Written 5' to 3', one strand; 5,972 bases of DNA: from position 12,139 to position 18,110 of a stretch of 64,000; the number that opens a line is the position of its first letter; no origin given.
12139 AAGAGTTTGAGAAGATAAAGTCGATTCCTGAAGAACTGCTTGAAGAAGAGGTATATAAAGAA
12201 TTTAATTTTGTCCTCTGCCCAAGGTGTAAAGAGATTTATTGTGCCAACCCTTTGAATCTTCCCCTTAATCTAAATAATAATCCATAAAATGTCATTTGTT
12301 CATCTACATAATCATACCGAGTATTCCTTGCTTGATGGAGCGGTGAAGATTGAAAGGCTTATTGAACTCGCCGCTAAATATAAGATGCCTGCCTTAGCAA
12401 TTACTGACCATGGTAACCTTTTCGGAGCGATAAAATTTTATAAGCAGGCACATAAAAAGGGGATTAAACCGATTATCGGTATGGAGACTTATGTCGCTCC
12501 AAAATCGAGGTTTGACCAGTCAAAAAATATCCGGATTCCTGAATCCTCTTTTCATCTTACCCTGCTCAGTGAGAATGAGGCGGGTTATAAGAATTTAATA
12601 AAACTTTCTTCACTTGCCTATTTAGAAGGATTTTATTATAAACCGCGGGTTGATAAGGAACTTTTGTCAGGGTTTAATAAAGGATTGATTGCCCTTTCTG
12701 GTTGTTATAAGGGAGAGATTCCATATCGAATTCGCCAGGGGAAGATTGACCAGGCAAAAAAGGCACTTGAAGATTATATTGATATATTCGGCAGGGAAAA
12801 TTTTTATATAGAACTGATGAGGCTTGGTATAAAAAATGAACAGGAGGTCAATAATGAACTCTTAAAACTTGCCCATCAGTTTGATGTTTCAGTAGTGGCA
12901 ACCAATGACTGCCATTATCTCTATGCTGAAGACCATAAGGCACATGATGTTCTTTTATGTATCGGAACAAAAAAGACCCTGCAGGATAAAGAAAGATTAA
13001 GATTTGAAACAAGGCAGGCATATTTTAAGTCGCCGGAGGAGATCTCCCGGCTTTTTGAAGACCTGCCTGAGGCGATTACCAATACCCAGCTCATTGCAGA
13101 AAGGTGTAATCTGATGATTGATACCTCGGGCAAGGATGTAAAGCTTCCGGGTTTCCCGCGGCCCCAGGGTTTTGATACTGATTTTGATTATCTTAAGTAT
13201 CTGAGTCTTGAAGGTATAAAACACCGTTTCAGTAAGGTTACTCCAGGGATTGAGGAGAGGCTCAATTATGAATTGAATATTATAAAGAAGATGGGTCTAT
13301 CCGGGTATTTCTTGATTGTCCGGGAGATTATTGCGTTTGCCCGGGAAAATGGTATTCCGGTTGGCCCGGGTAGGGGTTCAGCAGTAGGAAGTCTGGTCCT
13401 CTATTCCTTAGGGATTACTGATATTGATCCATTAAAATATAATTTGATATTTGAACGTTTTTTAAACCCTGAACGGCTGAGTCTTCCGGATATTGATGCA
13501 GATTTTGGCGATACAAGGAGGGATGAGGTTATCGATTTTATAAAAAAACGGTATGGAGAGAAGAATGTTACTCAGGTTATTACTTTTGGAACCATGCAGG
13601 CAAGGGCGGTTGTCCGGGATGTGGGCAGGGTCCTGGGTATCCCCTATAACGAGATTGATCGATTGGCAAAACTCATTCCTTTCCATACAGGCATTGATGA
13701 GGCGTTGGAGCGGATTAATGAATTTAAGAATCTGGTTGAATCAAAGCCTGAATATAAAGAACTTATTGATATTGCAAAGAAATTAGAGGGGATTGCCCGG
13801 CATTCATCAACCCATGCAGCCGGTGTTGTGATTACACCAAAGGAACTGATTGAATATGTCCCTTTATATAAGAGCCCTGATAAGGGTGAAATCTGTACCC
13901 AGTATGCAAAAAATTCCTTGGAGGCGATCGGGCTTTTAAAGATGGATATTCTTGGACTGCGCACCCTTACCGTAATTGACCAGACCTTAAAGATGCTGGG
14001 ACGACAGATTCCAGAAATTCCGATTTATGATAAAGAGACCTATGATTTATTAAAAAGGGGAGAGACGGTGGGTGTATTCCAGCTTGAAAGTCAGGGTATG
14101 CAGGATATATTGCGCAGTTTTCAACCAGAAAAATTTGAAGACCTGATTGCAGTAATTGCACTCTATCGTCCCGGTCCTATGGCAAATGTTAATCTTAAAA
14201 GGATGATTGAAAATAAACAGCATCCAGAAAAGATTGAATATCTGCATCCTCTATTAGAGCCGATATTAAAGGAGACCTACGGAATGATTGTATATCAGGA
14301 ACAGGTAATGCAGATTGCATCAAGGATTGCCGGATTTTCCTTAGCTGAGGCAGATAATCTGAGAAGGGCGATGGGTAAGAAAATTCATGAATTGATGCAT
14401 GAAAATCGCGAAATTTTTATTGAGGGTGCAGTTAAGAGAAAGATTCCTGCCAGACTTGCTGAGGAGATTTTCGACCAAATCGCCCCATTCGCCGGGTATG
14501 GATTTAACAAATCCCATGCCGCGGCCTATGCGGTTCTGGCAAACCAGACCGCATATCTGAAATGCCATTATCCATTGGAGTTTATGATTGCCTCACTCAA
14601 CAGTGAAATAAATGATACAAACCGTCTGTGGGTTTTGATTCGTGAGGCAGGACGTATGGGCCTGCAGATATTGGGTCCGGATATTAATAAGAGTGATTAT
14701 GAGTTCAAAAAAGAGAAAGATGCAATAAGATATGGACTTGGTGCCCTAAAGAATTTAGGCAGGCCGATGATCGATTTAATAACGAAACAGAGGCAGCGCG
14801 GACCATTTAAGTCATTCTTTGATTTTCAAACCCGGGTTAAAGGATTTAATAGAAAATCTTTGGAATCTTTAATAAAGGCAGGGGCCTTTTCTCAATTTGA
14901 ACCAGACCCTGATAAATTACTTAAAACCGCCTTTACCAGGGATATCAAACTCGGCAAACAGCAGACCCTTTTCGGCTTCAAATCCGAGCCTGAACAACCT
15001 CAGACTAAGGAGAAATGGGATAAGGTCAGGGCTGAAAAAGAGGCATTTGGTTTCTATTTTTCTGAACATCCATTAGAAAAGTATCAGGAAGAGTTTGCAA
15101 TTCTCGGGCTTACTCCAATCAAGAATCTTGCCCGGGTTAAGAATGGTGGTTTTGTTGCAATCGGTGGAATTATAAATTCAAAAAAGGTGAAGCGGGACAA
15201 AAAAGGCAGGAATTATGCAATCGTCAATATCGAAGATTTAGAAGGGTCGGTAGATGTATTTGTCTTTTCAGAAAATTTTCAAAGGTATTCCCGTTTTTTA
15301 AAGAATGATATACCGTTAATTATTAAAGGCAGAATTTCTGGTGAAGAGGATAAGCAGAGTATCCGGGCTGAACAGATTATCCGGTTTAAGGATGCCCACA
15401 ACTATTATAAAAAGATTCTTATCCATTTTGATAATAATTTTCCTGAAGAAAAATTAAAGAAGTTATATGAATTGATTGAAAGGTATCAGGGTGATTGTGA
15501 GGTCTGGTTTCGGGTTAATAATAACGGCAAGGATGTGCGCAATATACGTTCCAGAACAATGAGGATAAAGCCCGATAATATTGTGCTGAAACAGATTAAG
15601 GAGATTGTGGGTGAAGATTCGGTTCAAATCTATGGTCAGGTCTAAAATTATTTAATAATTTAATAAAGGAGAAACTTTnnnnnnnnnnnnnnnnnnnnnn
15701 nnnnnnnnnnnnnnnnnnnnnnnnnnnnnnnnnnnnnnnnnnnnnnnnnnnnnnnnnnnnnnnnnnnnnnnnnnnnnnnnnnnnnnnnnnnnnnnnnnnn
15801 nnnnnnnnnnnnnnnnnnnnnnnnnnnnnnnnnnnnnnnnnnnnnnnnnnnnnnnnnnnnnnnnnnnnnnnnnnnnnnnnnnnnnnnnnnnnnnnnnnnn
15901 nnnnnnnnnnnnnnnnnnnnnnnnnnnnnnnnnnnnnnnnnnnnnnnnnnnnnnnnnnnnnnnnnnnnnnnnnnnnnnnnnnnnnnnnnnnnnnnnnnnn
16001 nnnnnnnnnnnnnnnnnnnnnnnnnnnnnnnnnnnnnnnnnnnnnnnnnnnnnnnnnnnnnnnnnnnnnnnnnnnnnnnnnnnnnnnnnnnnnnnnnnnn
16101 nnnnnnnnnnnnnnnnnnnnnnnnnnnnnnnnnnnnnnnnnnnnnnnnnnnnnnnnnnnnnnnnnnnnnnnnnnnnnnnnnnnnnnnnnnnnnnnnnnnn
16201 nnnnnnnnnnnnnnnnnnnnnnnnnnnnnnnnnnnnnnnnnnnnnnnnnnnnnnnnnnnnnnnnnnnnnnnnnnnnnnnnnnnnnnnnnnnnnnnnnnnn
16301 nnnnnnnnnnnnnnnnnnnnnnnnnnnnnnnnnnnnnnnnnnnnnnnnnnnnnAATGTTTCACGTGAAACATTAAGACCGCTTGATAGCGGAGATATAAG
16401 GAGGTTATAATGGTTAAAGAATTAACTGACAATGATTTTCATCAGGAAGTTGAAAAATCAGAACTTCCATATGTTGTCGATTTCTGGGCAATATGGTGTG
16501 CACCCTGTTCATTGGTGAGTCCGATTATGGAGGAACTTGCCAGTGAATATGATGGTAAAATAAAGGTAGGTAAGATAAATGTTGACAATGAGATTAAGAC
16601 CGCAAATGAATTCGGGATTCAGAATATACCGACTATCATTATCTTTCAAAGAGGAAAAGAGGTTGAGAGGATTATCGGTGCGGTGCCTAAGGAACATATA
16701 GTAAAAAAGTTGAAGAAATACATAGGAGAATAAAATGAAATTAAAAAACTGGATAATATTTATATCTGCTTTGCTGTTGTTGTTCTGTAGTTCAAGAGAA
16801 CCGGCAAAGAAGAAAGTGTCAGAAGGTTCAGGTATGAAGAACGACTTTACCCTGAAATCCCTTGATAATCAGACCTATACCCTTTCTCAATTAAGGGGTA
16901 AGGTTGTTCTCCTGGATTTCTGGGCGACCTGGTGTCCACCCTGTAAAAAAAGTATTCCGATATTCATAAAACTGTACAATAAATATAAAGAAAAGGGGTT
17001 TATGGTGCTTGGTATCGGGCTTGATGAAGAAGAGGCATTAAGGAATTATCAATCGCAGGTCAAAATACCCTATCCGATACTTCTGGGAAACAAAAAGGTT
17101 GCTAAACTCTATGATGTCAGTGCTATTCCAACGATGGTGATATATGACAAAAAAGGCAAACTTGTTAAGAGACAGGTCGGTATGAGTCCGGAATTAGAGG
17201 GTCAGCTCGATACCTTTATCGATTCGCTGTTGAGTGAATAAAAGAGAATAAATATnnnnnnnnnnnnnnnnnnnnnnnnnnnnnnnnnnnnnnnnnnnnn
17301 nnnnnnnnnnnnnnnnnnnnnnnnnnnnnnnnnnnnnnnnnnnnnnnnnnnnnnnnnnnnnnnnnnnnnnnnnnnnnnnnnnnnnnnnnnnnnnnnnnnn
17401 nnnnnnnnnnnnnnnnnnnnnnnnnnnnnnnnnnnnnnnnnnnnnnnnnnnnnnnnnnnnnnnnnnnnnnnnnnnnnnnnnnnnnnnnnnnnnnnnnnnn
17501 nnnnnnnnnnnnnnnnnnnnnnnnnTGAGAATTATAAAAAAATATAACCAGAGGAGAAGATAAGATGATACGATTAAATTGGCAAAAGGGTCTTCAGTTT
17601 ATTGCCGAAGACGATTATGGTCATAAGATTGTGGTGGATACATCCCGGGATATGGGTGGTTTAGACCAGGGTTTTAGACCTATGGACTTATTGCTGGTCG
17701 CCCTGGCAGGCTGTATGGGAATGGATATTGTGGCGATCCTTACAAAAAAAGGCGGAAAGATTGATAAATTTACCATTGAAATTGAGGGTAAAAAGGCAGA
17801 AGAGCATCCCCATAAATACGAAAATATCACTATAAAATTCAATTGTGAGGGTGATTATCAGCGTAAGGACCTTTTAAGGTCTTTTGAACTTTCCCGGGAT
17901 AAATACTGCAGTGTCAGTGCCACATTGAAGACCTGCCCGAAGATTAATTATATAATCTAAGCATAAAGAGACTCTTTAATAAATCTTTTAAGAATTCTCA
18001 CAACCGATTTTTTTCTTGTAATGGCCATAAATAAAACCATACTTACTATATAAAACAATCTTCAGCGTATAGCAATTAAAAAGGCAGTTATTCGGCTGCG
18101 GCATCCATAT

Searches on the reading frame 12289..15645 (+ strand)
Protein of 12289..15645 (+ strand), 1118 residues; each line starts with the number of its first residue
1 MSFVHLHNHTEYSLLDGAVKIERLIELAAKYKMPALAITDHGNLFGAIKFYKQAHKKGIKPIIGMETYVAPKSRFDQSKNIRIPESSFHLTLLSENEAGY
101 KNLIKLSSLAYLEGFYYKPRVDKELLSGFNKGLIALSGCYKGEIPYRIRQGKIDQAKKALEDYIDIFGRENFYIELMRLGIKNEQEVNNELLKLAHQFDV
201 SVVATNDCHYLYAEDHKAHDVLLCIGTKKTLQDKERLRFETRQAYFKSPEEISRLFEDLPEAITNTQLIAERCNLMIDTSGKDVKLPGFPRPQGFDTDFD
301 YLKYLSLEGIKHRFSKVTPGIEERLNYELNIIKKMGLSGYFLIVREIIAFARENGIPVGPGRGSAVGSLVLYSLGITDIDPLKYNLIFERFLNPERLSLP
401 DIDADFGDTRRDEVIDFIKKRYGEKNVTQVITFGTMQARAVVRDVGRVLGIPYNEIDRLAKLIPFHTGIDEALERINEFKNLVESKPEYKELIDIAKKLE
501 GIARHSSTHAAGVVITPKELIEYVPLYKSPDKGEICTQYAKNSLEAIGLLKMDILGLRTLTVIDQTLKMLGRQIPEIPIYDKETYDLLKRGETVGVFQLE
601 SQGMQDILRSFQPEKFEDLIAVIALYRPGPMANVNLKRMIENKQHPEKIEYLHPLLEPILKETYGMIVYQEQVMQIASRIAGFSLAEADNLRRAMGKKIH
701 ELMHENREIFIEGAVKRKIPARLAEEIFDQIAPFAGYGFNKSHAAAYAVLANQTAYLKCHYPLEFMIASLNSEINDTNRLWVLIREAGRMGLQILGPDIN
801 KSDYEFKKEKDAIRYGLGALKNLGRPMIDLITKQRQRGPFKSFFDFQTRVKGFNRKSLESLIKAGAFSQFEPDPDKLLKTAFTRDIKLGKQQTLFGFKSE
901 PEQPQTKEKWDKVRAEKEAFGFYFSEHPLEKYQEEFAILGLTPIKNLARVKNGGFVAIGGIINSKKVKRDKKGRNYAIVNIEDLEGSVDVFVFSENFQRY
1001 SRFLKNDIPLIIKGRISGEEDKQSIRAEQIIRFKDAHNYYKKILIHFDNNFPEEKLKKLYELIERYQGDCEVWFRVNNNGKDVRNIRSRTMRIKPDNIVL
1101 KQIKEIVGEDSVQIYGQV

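Call 10: search_protein_families(library=pfam, proteins=[window:12289-15645:+], max_evalue=0.001)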
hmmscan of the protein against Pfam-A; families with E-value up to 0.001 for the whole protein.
window:12289-15645:+ (1118 aa): 6 families
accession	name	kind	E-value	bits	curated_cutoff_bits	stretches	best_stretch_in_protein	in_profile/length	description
PF07733.18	DNA_pol3_alpha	-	7.6e-101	337.5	23.9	1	301-556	2-260/260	Bacterial DNA polymerase III alpha NTPase domain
PF17657.6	DNA_pol3_finger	-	4.6e-61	205.4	22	1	559-717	1-165/166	Bacterial DNA polymerase III alpha subunit finger domain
PF02811.25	PHP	-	1.6e-60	204.6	26.4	1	5-178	1-163/164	PHP domain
PF14579.12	HHH_6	-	6.9e-25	87.5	25.6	1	791-873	1-86/90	Helix-hairpin-helix motif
PF01336.31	tRNA_anti-codon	-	4.7e-07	30.1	27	1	956-1030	1-72/75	OB-fold nucleic acid binding domain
PF22379.2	MCM10_OB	-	8.9e-05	22.7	27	1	929-1002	17-95/130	MCM10 OB-fold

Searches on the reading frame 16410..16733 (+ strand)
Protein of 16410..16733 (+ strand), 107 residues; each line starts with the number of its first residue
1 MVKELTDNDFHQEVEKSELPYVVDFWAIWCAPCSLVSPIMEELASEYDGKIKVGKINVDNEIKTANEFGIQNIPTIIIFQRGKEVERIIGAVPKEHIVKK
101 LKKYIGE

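Call 10: search_protein_families(library=pfam, proteins=[window:16410-16733:+], max_evalue=0.001)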
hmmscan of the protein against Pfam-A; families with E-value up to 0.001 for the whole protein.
window:16410-16733:+ (107 aa): 7 families
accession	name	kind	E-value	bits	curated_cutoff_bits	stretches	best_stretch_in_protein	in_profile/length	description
PF00085.26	Thioredoxin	-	3.1e-29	101.5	23.5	1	2-103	2-103/103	Thioredoxin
PF13098.12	Thioredoxin_2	-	5.4e-09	36.8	27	1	15-101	2-104/104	Thioredoxin-like domain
PF13905.12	Thioredoxin_8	-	6.4e-07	30.1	27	0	21-53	4-38/94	Thioredoxin-like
PF14595.12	Thioredoxin_9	-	0.00043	20.6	25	1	25-95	48-120/129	Thioredoxin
PF13728.12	TraF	-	0.00048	20.5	23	1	30-84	141-204/224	F plasmid transfer operon protein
PF13192.12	Thioredoxin_3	-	0.00063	20.2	24.8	1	30-101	10-74/76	Thioredoxin domain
PF00578.27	AhpC-TSA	-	0.00096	19.5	26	0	20-95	27-104/124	AhpC/TSA family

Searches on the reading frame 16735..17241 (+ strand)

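Call 10: search_protein_families(library=pfam, proteins=[window:16735-17241:+], max_evalue=0.001)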
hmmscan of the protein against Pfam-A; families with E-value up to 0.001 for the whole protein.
window:16735-17241:+ (168 aa): 7 families
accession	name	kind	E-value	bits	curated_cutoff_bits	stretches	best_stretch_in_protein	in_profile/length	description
PF00578.27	AhpC-TSA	-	9.7e-27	93.8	26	1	37-145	7-123/124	AhpC/TSA family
PF08534.16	Redoxin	-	3.6e-25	88.9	26.6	1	36-153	7-138/148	Redoxin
PF13905.12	Thioredoxin_8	-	1e-17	64.7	27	1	55-142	1-93/94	Thioredoxin-like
PF00085.26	Thioredoxin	-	6.5e-14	52.2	23.5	1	55-103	18-65/103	Thioredoxin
PF13098.12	Thioredoxin_2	-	9e-09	36.1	27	1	54-153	4-97/104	Thioredoxin-like domain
PF00255.25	GSHPx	-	2.2e-05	24.5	27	1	37-94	3-59/108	Glutathione peroxidase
PF14595.12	Thioredoxin_9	-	0.00013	22.3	25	0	39-119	27-106/129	Thioredoxin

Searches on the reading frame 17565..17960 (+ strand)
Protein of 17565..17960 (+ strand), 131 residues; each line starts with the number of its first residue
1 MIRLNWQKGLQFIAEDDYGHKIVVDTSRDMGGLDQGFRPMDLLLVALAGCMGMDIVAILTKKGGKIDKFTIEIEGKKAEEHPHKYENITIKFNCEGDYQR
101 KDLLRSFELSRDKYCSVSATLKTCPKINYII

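Call 10: search_protein_families(library=pfam, proteins=[window:17565-17960:+], max_evalue=0.001)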
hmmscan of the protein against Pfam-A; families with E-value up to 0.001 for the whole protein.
window:17565-17960:+ (131 aa): 1 family
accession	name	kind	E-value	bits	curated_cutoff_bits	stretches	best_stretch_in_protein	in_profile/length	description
PF02566.24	OsmC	-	1.4e-18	67.6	27.5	1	33-128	2-98/100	OsmC-like protein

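Call 17: find_encoding_contigs(protein=window:17565-17960:+, flank=10000, max_places=10)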
Protein window:17565-17960:+ (131 aa): 2 contigs read that carry it; 1 place shown.
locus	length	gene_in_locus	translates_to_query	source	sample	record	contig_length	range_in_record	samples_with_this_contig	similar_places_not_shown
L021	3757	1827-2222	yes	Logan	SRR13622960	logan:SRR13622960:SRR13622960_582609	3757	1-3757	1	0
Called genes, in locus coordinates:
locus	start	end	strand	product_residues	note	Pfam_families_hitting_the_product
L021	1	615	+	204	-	?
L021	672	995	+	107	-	PF00085:Thioredoxin, PF13098:Thioredoxin_2, PF13905:Thioredoxin_8 (faint)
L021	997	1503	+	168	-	PF08534:Redoxin, PF00255:GSHPx (faint), PF00578:AhpC-TSA, PF00085:Thioredoxin, PF13098:Thioredoxin_2, PF13905:Thioredoxin_8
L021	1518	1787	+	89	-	-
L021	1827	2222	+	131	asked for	PF02566:OsmC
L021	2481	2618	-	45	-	-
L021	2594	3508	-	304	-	PF13489:Methyltransf_23 (weak), PF08241:Methyltransf_11, PF13649:Methyltransf_25 (weak)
